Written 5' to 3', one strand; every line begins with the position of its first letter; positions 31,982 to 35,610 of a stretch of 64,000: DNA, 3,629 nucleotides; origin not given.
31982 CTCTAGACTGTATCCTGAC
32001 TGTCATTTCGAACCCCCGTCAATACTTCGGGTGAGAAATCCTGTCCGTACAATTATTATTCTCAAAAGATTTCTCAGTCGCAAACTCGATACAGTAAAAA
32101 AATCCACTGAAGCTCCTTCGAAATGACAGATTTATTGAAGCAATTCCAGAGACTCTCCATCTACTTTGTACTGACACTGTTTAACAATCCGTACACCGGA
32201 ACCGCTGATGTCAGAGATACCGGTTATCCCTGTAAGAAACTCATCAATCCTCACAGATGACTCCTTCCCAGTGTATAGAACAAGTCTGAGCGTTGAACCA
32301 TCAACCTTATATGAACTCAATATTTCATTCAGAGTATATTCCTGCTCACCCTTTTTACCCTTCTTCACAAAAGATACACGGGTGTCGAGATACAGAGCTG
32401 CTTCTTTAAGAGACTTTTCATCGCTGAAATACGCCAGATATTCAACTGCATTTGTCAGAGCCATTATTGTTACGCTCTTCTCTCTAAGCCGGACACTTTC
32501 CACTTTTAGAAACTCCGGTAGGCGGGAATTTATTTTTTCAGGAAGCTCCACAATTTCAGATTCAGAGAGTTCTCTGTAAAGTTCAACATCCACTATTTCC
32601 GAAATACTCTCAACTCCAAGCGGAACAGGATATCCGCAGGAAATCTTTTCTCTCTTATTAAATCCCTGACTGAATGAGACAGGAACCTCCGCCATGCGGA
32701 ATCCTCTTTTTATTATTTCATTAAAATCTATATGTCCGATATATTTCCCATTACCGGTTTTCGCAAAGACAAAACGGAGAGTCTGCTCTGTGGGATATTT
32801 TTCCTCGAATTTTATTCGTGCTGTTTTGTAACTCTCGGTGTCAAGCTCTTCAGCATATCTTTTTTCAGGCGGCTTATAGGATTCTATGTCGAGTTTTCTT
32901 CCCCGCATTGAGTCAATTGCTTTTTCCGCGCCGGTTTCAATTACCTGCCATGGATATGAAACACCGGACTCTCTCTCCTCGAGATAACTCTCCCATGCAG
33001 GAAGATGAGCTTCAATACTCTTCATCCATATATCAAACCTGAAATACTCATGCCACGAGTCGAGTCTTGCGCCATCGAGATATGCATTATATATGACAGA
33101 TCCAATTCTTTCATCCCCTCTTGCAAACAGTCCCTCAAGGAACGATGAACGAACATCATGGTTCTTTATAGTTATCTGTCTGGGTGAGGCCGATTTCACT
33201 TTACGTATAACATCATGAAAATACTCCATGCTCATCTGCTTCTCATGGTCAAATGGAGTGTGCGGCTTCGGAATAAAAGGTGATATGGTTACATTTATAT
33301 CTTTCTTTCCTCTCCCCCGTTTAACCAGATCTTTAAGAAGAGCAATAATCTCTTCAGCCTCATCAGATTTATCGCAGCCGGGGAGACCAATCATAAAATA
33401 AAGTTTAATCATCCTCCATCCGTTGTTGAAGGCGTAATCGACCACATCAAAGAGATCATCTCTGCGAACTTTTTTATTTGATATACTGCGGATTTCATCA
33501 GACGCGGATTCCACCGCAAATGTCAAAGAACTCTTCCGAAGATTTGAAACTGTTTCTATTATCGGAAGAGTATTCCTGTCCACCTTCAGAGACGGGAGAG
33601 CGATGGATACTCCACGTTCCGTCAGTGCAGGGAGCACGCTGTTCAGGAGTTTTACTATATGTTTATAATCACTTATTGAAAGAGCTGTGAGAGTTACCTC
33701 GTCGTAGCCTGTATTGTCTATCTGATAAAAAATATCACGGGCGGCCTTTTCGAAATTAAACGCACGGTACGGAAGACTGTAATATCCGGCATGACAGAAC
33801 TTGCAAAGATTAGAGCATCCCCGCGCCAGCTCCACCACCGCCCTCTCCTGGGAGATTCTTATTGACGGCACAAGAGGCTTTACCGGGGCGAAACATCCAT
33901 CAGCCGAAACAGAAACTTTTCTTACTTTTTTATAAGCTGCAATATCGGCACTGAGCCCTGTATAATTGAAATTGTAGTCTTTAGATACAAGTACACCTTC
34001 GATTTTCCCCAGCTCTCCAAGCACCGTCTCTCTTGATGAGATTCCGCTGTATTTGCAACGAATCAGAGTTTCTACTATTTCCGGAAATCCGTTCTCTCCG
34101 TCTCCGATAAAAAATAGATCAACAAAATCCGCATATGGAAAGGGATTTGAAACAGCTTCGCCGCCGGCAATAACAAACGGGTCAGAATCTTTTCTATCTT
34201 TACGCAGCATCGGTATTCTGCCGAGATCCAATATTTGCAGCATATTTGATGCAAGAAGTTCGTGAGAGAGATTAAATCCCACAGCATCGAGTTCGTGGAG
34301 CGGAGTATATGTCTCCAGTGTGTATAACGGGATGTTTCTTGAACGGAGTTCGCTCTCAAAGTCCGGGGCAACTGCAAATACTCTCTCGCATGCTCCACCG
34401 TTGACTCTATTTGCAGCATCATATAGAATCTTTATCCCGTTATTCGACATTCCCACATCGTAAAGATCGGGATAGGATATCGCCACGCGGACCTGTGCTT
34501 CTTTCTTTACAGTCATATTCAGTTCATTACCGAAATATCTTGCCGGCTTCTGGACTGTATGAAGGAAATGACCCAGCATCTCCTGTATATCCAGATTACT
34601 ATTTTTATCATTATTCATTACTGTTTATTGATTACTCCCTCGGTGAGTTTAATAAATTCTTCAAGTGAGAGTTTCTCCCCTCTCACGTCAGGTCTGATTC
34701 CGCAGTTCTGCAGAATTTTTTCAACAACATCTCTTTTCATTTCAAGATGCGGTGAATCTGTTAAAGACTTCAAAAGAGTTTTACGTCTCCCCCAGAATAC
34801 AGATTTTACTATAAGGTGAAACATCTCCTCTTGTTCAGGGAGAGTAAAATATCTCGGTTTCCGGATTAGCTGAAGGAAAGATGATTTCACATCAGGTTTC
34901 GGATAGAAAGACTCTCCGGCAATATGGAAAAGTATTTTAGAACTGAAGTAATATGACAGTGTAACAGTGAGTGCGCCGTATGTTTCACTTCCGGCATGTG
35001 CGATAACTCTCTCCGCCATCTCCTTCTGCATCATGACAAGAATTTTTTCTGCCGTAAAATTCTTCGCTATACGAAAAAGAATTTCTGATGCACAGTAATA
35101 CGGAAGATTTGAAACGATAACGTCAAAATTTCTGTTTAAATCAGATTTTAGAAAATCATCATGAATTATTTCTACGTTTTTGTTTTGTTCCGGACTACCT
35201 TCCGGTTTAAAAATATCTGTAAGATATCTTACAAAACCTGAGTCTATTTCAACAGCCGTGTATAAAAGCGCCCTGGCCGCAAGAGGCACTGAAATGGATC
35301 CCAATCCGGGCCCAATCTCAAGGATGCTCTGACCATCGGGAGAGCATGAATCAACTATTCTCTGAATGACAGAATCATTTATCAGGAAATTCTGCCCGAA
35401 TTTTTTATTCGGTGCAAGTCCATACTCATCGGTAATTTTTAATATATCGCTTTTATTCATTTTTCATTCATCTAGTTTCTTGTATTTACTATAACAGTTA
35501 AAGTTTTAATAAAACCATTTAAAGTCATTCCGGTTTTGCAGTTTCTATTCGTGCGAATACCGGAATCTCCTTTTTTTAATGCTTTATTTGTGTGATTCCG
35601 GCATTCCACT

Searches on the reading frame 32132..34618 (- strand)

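Call 39: search_protein_families(library=ncbifam, proteins=[window:32132-34618:-], max_evalue=0.00001)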
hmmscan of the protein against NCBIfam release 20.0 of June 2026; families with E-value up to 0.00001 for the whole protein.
window:32132-34618:- (828 aa): 5 families
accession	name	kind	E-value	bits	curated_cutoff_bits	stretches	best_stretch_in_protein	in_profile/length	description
TIGR03960.1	rSAM_fuse_unch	hypoth_equivalog_domain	1.3e-150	502.9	462.3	1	18-567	3-570/605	TIGR03960 family B12-binding radical SAM protein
TIGR03936.1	sam_1_link_chp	equivalog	2e-34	119.1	71.9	1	614-814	2-206/209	TIGR03936 family radical SAM-associated protein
TIGR04013.1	B12_SAM_MJ_1487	hypoth_equivalog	1.1e-08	34.4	251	0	142-278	67-170/382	TIGR04013 family B12-binding domain/radical SAM domain-containing protein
TIGR04190.1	B12_SAM_Ta0216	equivalog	2.8e-08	32.8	500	1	359-450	323-414/554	TIGR04190 family B12-binding domain/radical SAM domain protein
TIGR01579.1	MiaB-like-C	equivalog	1.1e-07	31.4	357.05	1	236-398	118-285/416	tRNA (N(6)-L-threonylcarbamoyladenosine(37)-C(2))-methylthiotransferase MtaB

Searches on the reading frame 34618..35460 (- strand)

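Call 39: search_protein_families(library=ncbifam, proteins=[window:34618-35460:-], max_evalue=0.00001)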
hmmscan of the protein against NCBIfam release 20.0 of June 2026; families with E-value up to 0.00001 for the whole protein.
window:34618-35460:- (280 aa): 21 families
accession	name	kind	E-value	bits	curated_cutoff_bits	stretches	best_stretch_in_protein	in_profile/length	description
TIGR00755.1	ksgA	equivalog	3.9e-68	229.5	171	1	16-274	2-254/256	16S rRNA (adenine(1518)-N(6)/adenine(1519)-N(6))-dimethyltransferase RsmA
NF000499.2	Erm23S_rRNA_broad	equivalog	5.9e-45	153.6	212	1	22-273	2-241/244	23S ribosomal RNA methyltransferase Erm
NF011486.0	PRK14896.1-1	equivalog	1.3e-38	132.7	450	1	13-244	18-244/284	16S ribosomal RNA methyltransferase A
NF012218.0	erm_38_23S_MT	exception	1.8e-25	89.7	800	1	19-274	9-256/386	23S rRNA (adenine(2058)-N(6))-methyltransferase Erm(38)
NF042938.1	Erm55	exception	3e-24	85.5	525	1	18-251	8-230/270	23S rRNA (adenine(2058)-N(6))-methyltransferase Erm(55)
NF000337.1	erm_SHROVE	exception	1e-23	83.9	320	1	19-259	4-233/248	ErmE/ErmH/ErmO/ErmR family 23S rRNA (adenine(2058)-N(6))-methyltransferase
NF042988.1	Erm46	exception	1.1e-23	83.8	503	1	19-257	9-235/255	23S rRNA (adenine(2058)-N(6))-methyltransferase Erm(46)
NF012223.0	erm_F_23S_MT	exception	5.2e-15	55.5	575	1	19-207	9-191/266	23S rRNA (adenine(2058)-N(6))-methyltransferase Erm(F)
NF045543.1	erm_G_23S_MT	exception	6.8e-15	55.5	515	1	18-223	5-201/244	23S rRNA (adenine(2058)-N(6))-methyltransferase Erm(G)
NF012220.1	erm_B_23S_MT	exception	5.6e-14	52.3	525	1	18-201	4-178/245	23S rRNA (adenine(2058)-N(6))-methyltransferase Erm(B)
NF012219.1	erm_C_23S_MT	exception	6.8e-14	52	530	1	18-228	5-206/244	23S rRNA (adenine(2058)-N(6))-methyltransferase Erm(C)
NF012222.1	erm_A_23S_MT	exception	2.2e-13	50.3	475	1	18-201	5-179/243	23S rRNA (adenine(2058)-N(6))-methyltransferase Erm(A)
NF011489.0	PRK14896.1-5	equivalog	2.2e-13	50.3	236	1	20-229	2-180/217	16S ribosomal RNA methyltransferase A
NF000077.1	Erm42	exception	4.9e-12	45.7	600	1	18-193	15-184/303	23S rRNA (adenine(2058)-N(6))-methyltransferase Erm(42)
NF000024.1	ErmS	exception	5.7e-11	42.3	675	1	19-233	61-270/319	23S rRNA (adenine(2058)-N(6))-methyltransferase Erm(S)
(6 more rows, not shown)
